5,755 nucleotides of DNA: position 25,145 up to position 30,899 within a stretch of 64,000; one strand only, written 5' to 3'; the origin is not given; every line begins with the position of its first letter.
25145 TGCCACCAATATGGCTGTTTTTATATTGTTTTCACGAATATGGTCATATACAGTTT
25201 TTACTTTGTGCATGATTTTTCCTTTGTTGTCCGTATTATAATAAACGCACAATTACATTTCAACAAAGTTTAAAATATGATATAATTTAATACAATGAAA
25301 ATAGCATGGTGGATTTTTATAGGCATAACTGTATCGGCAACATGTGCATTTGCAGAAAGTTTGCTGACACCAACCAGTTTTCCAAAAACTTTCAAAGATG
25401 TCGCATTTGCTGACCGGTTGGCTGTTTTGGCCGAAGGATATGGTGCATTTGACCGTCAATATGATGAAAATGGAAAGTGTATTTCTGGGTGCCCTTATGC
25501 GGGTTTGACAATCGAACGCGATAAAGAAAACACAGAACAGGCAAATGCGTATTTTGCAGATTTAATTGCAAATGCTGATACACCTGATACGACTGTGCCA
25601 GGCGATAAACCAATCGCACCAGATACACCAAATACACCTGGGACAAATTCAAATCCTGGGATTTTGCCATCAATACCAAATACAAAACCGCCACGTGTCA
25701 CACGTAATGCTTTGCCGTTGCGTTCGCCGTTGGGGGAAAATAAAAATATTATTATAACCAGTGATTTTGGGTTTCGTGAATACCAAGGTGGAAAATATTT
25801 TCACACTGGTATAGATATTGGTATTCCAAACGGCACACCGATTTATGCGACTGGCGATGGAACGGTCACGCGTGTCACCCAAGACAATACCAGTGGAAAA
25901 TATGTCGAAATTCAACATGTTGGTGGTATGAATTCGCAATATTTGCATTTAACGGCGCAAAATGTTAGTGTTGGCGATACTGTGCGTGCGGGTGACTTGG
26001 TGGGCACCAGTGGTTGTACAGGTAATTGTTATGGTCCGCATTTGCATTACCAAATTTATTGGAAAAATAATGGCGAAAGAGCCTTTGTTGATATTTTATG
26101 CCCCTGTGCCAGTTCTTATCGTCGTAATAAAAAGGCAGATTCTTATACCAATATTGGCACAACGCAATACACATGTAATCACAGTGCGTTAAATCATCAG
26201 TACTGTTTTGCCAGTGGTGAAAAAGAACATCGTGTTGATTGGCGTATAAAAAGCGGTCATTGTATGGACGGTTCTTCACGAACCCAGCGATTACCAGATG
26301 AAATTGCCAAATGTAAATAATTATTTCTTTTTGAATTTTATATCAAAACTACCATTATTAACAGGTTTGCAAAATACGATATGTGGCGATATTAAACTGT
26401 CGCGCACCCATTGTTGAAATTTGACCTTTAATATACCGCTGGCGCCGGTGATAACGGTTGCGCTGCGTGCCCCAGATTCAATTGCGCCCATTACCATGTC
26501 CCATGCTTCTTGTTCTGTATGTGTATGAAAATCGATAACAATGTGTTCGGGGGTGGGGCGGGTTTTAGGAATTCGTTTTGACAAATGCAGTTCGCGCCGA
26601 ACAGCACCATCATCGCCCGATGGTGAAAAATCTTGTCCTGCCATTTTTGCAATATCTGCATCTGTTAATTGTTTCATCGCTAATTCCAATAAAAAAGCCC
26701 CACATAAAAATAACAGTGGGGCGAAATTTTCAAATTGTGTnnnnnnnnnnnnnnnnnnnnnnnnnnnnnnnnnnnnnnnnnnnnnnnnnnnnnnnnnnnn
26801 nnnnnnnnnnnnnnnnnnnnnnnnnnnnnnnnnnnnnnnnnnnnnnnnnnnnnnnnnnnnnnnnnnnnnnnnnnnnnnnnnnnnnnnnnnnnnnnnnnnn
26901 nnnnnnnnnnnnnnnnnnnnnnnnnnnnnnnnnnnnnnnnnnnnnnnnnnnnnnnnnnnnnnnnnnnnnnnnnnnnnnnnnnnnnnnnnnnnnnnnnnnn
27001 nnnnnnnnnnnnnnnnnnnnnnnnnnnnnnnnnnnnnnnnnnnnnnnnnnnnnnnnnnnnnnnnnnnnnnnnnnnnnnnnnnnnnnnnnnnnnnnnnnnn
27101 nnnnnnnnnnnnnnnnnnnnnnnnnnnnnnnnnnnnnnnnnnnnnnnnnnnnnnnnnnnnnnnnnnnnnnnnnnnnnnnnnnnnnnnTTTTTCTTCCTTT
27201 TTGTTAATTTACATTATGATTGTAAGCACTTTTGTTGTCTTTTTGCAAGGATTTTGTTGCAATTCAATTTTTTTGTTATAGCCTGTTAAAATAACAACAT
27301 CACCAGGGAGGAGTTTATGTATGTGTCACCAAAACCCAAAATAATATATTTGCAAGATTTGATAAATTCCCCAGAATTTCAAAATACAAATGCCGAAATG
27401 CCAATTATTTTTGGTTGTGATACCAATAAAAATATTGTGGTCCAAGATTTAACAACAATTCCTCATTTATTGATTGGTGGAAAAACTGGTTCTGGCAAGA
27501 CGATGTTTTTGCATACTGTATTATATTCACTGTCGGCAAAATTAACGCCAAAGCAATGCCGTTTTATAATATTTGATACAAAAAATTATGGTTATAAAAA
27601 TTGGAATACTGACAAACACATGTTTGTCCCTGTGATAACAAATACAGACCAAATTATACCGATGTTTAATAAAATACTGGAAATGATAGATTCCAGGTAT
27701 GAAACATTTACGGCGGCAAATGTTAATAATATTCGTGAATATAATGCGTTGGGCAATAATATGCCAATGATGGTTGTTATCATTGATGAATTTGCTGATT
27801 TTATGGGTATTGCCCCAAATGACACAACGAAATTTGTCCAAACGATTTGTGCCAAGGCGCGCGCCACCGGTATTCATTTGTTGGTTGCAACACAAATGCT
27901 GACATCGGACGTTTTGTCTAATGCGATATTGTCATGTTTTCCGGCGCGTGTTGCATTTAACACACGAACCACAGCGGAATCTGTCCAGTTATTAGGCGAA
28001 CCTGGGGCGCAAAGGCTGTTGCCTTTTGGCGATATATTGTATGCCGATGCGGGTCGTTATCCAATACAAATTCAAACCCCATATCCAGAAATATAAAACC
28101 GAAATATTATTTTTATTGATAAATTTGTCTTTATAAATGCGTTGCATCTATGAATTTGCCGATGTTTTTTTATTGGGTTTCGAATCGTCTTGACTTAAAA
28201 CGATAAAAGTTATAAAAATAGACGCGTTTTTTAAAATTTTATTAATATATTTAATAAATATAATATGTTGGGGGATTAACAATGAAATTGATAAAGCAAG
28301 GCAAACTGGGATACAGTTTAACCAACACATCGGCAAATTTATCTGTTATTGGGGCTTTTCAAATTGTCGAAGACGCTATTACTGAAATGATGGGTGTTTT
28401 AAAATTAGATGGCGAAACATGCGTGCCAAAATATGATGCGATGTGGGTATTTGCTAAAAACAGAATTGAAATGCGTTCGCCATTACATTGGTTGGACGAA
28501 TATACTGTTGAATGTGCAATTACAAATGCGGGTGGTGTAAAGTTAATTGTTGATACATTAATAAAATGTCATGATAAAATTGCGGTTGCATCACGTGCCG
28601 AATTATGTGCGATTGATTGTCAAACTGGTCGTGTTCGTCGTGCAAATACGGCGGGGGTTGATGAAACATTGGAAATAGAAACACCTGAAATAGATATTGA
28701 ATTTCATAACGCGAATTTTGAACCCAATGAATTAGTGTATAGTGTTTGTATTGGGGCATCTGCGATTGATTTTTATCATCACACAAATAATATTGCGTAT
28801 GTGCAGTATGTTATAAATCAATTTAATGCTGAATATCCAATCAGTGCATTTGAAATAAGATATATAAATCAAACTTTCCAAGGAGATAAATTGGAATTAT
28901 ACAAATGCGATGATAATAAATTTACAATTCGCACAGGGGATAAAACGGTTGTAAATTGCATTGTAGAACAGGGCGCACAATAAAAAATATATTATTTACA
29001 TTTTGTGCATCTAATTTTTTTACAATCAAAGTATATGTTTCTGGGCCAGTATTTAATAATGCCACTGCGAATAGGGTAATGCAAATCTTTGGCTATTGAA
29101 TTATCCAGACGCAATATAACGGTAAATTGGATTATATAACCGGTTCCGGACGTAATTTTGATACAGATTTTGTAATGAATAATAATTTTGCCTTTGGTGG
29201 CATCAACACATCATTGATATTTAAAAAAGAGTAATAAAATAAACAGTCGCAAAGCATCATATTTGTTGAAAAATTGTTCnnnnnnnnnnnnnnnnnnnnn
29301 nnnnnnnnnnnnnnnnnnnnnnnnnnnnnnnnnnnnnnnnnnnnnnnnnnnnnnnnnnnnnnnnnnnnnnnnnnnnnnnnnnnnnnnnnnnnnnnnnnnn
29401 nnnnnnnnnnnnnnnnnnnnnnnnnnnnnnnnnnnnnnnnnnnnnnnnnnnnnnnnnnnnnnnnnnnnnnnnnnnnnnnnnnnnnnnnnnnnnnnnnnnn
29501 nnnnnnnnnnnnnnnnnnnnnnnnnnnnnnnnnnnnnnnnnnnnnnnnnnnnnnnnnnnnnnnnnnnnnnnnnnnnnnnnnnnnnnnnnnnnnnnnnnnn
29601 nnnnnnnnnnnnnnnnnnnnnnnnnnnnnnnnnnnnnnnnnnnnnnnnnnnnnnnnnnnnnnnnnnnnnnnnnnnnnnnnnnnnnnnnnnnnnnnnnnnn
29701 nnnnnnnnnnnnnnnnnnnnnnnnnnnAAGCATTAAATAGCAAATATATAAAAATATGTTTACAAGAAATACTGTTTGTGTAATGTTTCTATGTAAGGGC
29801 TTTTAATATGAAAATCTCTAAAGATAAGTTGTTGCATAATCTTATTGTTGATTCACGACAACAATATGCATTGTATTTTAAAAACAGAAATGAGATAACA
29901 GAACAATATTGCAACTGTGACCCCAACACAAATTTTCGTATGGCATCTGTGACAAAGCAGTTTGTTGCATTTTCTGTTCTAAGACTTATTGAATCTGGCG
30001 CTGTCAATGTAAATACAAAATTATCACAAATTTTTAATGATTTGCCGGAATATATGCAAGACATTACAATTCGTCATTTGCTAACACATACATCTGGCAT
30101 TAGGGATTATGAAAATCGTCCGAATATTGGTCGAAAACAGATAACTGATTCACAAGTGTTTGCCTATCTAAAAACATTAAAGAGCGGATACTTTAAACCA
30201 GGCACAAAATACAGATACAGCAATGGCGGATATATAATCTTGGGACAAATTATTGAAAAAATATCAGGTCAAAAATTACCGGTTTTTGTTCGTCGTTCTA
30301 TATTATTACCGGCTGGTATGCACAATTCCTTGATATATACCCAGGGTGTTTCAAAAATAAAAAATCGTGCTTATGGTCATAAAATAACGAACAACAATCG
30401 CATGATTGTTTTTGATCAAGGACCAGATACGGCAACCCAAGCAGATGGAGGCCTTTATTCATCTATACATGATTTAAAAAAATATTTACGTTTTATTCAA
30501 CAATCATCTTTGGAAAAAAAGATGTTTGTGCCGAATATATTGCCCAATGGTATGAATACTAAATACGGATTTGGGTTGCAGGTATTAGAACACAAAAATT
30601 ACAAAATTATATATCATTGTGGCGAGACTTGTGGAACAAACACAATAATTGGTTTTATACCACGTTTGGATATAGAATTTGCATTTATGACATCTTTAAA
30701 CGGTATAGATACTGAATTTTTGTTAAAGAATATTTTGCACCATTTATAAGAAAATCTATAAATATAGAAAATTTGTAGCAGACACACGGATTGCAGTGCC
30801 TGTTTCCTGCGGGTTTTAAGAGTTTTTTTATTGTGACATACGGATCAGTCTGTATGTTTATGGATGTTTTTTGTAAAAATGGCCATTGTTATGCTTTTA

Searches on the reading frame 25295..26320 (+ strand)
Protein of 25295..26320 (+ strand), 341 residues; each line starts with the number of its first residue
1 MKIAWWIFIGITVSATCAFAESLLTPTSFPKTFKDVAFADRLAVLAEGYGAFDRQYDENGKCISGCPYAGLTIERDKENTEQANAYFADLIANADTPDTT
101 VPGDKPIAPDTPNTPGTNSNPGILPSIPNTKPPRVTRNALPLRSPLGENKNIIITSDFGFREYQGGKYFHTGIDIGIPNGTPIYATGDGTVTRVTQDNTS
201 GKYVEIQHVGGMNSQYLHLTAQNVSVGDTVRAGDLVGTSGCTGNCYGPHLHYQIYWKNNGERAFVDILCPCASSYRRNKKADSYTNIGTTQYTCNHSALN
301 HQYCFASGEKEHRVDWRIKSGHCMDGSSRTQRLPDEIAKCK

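Call 10: search_protein_families(library=pfam, proteins=[window:25295-26320:+], max_evalue=0.001)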
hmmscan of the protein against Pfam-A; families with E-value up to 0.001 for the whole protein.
window:25295-26320:+ (341 aa): 1 family
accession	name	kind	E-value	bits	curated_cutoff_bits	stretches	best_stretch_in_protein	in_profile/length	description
PF01551.29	Peptidase_M23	-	2.1e-27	95.6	28.7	1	169-258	2-91/96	Peptidase family M23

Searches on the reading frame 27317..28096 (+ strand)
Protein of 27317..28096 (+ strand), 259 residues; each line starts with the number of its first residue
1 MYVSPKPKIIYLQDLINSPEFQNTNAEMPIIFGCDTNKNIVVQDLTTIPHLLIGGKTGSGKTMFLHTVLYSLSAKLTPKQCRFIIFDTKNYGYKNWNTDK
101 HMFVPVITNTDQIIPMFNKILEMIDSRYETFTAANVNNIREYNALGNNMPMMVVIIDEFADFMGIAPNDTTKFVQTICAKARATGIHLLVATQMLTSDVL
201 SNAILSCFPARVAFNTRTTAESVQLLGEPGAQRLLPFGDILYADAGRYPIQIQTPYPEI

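Call 10: search_protein_families(library=pfam, proteins=[window:27317-28096:+], max_evalue=0.001)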
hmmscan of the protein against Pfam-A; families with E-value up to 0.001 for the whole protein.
window:27317-28096:+ (259 aa): 2 families
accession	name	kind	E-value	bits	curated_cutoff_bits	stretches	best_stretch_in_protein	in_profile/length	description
PF01580.24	FtsK_SpoIIIE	-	2.9e-34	118.9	24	1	12-194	2-218/221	FtsK/SpoIIIE family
PF01935.23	DUF87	-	0.0006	20.4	23.2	1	50-181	25-123/220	Helicase HerA, central domain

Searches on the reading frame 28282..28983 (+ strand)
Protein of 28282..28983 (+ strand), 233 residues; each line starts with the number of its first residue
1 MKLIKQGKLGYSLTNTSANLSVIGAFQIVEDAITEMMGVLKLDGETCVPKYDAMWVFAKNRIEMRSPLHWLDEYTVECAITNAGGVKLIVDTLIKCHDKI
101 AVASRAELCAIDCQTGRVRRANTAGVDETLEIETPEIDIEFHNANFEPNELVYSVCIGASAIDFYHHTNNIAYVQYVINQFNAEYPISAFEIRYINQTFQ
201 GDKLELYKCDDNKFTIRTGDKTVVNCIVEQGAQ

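Call 10: search_protein_families(library=pfam, proteins=[window:28282-28983:+], max_evalue=0.001)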
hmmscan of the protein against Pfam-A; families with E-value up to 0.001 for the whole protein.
window:28282-28983:+ (233 aa): 1 family
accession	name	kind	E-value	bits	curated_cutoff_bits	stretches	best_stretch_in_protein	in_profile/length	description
PF13279.12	4HBT_2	-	2.6e-05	25.1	25.5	0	27-118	19-111/122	Thioesterase-like superfamily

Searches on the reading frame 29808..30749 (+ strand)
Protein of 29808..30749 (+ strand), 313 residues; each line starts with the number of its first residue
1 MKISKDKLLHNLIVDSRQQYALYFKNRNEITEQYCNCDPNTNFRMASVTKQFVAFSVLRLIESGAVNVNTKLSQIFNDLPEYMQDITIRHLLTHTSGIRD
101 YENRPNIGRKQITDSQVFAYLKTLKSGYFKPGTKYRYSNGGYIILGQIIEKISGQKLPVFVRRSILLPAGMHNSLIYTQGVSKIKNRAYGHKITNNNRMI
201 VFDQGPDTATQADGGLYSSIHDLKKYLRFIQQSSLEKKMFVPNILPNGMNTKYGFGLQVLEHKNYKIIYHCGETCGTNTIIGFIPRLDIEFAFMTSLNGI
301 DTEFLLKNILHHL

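Call 10: search_protein_families(library=pfam, proteins=[window:29808-30749:+], max_evalue=0.001)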
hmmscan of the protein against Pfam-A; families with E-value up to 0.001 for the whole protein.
window:29808-30749:+ (313 aa): 1 family
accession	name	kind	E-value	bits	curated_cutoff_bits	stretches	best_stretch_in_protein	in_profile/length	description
PF00144.29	Beta-lactamase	-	6.6e-46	157.4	27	1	25-303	23-316/329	Beta-lactamase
